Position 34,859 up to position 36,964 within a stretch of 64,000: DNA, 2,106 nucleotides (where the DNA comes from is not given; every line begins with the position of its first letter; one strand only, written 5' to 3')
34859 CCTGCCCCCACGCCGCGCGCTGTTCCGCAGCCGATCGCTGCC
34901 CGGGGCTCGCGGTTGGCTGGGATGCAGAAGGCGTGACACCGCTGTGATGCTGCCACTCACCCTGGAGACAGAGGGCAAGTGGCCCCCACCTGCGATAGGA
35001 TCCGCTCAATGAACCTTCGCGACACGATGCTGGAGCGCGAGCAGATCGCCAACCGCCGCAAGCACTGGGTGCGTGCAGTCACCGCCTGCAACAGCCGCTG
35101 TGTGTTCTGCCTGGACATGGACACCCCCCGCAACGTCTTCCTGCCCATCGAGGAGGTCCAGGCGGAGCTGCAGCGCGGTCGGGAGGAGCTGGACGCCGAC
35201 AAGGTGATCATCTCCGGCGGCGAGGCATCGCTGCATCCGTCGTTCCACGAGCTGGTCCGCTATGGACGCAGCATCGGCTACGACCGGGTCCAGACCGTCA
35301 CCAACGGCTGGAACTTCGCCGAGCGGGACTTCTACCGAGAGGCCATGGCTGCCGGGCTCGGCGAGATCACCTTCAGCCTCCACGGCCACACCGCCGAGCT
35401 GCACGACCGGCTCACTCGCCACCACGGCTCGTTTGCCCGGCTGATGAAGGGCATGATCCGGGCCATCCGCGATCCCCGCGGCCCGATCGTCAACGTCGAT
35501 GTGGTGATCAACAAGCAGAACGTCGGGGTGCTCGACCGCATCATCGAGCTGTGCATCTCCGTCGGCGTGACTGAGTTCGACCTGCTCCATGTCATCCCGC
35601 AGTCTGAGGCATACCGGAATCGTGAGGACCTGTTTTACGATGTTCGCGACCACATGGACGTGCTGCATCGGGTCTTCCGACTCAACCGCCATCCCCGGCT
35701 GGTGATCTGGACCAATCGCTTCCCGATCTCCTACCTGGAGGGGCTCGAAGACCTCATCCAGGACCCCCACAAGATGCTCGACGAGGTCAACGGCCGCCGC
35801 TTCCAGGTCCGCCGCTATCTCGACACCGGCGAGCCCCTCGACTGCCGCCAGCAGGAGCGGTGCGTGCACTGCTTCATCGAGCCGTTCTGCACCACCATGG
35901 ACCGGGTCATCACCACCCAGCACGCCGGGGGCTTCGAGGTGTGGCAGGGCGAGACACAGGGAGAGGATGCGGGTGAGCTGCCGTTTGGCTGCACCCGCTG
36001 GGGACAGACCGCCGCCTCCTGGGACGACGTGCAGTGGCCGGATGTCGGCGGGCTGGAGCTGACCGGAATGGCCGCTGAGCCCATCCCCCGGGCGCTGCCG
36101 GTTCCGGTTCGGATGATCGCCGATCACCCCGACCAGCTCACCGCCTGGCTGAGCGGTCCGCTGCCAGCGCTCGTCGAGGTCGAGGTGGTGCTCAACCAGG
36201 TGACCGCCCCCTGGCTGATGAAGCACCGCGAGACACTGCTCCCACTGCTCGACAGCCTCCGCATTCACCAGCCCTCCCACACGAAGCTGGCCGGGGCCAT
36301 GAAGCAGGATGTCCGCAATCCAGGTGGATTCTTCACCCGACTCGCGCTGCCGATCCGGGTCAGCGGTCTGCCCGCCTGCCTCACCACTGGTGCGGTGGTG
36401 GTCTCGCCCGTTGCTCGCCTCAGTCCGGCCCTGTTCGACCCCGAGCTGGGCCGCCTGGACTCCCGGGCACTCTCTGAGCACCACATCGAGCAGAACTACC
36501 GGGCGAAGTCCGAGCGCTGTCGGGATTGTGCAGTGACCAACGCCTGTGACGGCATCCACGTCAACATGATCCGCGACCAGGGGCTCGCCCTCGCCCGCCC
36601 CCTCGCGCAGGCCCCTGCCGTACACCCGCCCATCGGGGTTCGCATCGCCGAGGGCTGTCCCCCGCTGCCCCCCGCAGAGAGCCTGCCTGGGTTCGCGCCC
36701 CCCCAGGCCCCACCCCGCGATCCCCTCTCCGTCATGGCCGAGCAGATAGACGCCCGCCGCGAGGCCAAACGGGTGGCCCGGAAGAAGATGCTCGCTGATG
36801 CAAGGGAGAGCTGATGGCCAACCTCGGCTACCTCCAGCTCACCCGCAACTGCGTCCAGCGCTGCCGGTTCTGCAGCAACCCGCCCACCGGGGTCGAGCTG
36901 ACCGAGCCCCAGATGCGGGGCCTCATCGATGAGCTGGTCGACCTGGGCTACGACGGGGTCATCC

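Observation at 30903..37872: Central locus: HExxH hydroxylase-like gene facing four translationally coupled rSAM-family genes, with no conventional precursor gene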

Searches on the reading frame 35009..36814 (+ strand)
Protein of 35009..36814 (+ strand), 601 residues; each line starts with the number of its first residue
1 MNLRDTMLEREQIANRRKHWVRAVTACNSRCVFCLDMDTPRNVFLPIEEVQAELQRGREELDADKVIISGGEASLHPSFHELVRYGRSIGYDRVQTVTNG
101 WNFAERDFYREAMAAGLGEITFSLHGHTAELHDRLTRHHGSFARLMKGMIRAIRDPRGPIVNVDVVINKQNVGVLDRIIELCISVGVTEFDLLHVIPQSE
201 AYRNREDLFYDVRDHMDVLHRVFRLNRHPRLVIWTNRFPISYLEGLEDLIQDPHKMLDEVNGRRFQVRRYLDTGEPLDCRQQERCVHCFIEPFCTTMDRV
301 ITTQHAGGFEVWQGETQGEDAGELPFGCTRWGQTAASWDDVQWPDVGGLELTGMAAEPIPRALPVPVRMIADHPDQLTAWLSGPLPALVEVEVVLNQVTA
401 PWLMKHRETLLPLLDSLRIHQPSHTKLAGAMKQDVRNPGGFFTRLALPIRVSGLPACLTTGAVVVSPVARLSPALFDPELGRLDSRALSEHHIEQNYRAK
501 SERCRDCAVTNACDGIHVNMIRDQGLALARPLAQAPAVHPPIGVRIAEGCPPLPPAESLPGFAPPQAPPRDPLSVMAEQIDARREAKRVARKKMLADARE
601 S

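Call 9: search_protein_families(library=pfam, proteins=[window:35009-36814:+], max_evalue=0.01)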
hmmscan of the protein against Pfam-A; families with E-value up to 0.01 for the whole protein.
window:35009-36814:+ (601 aa): 1 family
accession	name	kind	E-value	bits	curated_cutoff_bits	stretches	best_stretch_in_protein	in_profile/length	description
PF04055.27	Radical_SAM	-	5.4e-15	56.4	29.5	1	25-180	5-164/166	Radical SAM superfamily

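Call 10: search_protein_families(library=ncbifam, proteins=[window:35009-36814:+], max_evalue=0.01)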
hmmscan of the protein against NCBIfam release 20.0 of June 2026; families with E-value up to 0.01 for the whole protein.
window:35009-36814:+ (601 aa): 38 families (the best 25 are shown)
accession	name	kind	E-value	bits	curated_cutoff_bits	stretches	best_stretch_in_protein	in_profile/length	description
NF038332.1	rSAM_rare_HxsC4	exception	2e-24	86.4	500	1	12-188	10-187/335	radical SAM protein HxsC4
TIGR03977.1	rSAM_pair_HxsC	equivalog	3.3e-21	75.4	267.9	1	23-227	31-237/292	His-Xaa-Ser system radical SAM maturase HxsC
TIGR02668.1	moaA_archaeal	equivalog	9.2e-16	57.7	325.25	1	25-218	18-209/303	GTP 3',8-cyclase MoaA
TIGR04545.1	rSAM_ahbD_hemeb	equivalog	1.3e-15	57.7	500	1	25-230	8-209/339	heme b synthase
TIGR04317.1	W_rSAM_matur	equivalog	4.3e-15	55.7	380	1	17-239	4-226/349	tungsten cofactor oxidoreductase radical SAM maturase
TIGR04466.1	rSAM_BlsE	equivalog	3.1e-14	53.2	400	1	18-195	4-175/327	cytosylglucuronate decarboxylase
TIGR02666.1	moaA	equivalog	5.6e-14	51.8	284.05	1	26-219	19-216/336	GTP 3',8-cyclase MoaA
TIGR04133.1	rSAM_w_lipo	hypoth_equivalog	1.7e-13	50.2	425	1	26-221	33-227/350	TIGR04133 family radical SAM/SPASM protein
NF045646.2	rSAM_Se_TrsS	equivalog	3.7e-13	48.8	490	1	25-185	94-254/441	radical SAM (seleno)protein TrsS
TIGR02109.1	PQQ_syn_pqqE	equivalog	4.1e-13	49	381.35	1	45-223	37-209/358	pyrroloquinoline quinone biosynthesis protein PqqE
TIGR04053.2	TIGR04053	equivalog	4.3e-12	46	395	1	25-223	16-211/366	TIGR04053 family radical SAM/SPASM domain-containing protein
NF045574.1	sacti_mat_StsB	exception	5e-12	45.4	625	1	25-218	104-290/466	StsB family radical SAM/SPASM domain sactipeptide maturase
TIGR04051.1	rSAM_NirJ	equivalog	7.2e-12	44.9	515.45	1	25-220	10-203/354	heme d1 biosynthesis radical SAM protein NirJ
NF001199.0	PRK00164.2-1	equivalog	1.1e-11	44.5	231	1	24-211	19-205/308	GTP 3',8-cyclase MoaA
TIGR03962.1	mycofact_rSAM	equivalog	1.1e-11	44.5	265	1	25-188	20-179/339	mycofactocin radical SAM maturase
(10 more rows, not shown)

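Call 13: find_homologous_proteins(query=window:35009-36814:+)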
Query window:35009-36814:+ (601 aa): 1200 proteins with E <= 0.001 among 8000 candidates; the best 120 are listed.
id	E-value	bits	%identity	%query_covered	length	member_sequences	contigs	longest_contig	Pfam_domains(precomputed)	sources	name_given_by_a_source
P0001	0.0e+0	1403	100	100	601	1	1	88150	PF04055.28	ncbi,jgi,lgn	ncbi:MAG: MoaA/NifB/PqqE/SkfB family radical SAM enzyme [Myxococcota bacterium]|jgi:MoaA/NifB/PqqE/S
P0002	0.0e+0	1191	85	100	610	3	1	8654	PF04055.28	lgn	-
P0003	0.0e+0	1166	83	100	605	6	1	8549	PF04055.28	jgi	jgi:MoaA/NifB/PqqE/SkfB family radical SAM enzyme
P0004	0.0e+0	1127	79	100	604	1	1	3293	PF04055.28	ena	-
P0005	0.0e+0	1112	80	100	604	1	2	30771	PF04055.28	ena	-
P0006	0.0e+0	1092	79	100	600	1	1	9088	PF04055.28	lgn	-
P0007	2.5e-274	929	67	100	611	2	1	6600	PF04055.28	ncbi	ncbi:MAG: radical SAM protein [Myxococcota bacterium]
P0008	6.6e-271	918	68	97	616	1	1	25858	PF04055.28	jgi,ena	-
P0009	6.9e-267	905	66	100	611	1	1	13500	PF04055.28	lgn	-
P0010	4.8e-266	902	67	97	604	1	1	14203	PF04055.28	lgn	-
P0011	1.1e-265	901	67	99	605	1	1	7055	PF04055.28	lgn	-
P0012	6.9e-262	888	66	100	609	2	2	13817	PF04055.28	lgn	-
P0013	5.6e-260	882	65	97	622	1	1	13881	PF04055.28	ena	-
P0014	4.9e-254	862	67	96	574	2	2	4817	PF04055.28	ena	-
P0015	1.0e-253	861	66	93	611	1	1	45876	PF04055.28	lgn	-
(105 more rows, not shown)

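Call 15: find_related_loci(query=A1, collection=genome_contigs, flank=10000)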
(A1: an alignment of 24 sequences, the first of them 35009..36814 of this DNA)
Query A1 (601 aa) in genome_contigs; peptide patterns used: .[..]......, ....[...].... (x = any residue, [..] = any of these).
210 stretches matched a pattern; 185 encode a relative of the query (tblastn E <= 1e-3); the best 80 are kept; 80 distinct loci.
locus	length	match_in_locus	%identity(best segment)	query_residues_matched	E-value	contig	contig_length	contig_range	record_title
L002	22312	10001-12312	85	1-599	0e+0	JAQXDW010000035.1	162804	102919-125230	MAG: Myxococcota bacterium isolate cluster4_bin.77 k119_11320, whole genome shotgun sequence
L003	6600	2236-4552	67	1-601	0e+0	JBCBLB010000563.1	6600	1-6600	MAG: Myxococcota bacterium isolate J06627_4 k141_486806_length_6600_cov_10.0000, whole genome shotgun sequence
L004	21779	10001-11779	63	4-588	0e+0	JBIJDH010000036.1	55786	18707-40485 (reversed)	MAG: Myxococcota bacterium isolate ME2006-08-22D15_3300044611_group2_bin215 Rohwer_bin1508_scaffold_276_c1, whole genome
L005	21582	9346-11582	62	3-577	0e+0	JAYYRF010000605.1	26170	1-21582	MAG: Myxococcota bacterium isolate DS_MAG67 DS_MAG67_0605, whole genome shotgun sequence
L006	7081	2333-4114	59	7-580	0e+0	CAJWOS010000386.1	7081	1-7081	MAG TPA_asm: uncultured proteobacterium isolate ERR599052_bin.23_MetaBAT_v2.12.1_MAG genome assembly, contig: NODE_24738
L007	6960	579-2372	60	3-580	0e+0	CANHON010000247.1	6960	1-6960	MAG: Deltaproteobacteria bacterium isolate RE-23may17-226 genome assembly, contig: RE-23may17-C63909, whole genome shotg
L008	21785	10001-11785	61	7-576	0e+0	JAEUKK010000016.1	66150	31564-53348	MAG: Deltaproteobacteria bacterium isolate new MAG-93 k141_1078907, whole genome shotgun sequence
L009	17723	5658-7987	59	5-593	0e+0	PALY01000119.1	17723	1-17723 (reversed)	MAG: Deltaproteobacteria bacterium isolate SAT32 311183, whole genome shotgun sequence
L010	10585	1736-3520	60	7-576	0e+0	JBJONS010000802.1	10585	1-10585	MAG: Pseudomonadota bacterium isolate umpqua_2019_sw_WHONDRS-S19S_0079_B_bin.20 scaffold_1303872, whole genome shotgun s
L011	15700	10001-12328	60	5-576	0e+0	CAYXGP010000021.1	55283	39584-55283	MAG TPA_asm: uncultured Enterobacterales bacterium isolate binchicken_co141_40 genome assembly, contig: NODE_2419_length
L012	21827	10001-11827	58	5-595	0e+0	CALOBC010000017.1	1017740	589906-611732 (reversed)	MAG: Myxococcota bacterium isolate LOGT_bin.0087 genome assembly, contig: contig_18827, whole genome shotgun sequence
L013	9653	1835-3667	58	5-592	0e+0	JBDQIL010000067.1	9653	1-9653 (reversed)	MAG: Myxococcota bacterium isolate SFB_27D_18OOND_coas_9 k141_6148075_length_9653_cov_91.4643, whole genome shotgun sequ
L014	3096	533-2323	59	4-583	0e+0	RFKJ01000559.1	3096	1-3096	MAG: Deltaproteobacteria bacterium isolate J125 k99_1031907, whole genome shotgun sequence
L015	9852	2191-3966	58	5-580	0e+0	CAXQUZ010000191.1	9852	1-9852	MAG: Myxococcota bacterium isolate 3um_C4D0801_8.35 genome assembly, contig: k127_116168, whole genome shotgun sequence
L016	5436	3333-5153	56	5-597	0e+0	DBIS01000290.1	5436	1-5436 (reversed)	MAG TPA_asm: Deltaproteobacteria bacterium UBA796 UBA796_contig_1494, whole genome shotgun sequence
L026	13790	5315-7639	58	2-579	0e+0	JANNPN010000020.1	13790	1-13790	MAG: Polyangiaceae bacterium isolate SOY_34_concoct_69 SOY_34_k141_2805624, whole genome shotgun sequence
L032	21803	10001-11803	56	4-583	0e+0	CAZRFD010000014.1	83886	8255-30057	MAG TPA_asm: uncultured Enterobacterales bacterium isolate SRP216583_co1_147 genome assembly, contig: NODE_95_length_838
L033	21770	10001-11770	57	7-588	0e+0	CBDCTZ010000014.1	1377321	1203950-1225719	MAG: Polyangiaceae bacterium isolate 4c7673ea-cc67-4993-aab5-aed0b62f3259 genome assembly, contig: contig_14, whole geno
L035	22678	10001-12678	56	2-577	0e+0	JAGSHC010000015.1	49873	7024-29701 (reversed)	MAG: Deltaproteobacteria bacterium isolate GY13CH_bin.27 k141_150072_length_49873_cov_66.9006, whole genome shotgun sequ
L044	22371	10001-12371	55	2-573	0e+0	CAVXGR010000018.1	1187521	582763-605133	MAG: uncultured delta proteobacterium isolate MFD02416.bin.1.411 genome assembly, contig: contig_62993, whole genome sho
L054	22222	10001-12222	56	4-589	0e+0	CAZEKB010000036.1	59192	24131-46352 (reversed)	MAG TPA_asm: uncultured Rickettsiales bacterium isolate binchicken_co141_512 genome assembly, contig: NODE_2130_length_5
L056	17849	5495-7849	53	1-589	0e+0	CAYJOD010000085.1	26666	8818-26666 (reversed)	MAG TPA_asm: uncultured Candidatus Binatia bacterium isolate ERP124720_co1_58 genome assembly, contig: NODE_2419_length_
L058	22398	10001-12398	56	17-562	0e+0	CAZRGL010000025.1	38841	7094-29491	MAG TPA_asm: uncultured Polyangiaceae bacterium isolate binchicken_co141_45 genome assembly, contig: NODE_4586_length_38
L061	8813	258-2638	54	2-589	0e+0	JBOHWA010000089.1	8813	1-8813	MAG: Candidatus Binatia bacterium isolate H1-B2_metabat2.bin.22_sub k127_185328, whole genome shotgun sequence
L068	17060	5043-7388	56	2-575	0e+0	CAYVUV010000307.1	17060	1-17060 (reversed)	MAG TPA_asm: uncultured Candidatus Binatia bacterium isolate binchicken_co200_21 genome assembly, contig: k141_785278, w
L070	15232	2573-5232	55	5-577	0e+0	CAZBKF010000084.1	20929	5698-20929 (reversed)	MAG TPA_asm: uncultured Rickettsiales bacterium isolate binchicken_co141_65 genome assembly, contig: NODE_11109_length_2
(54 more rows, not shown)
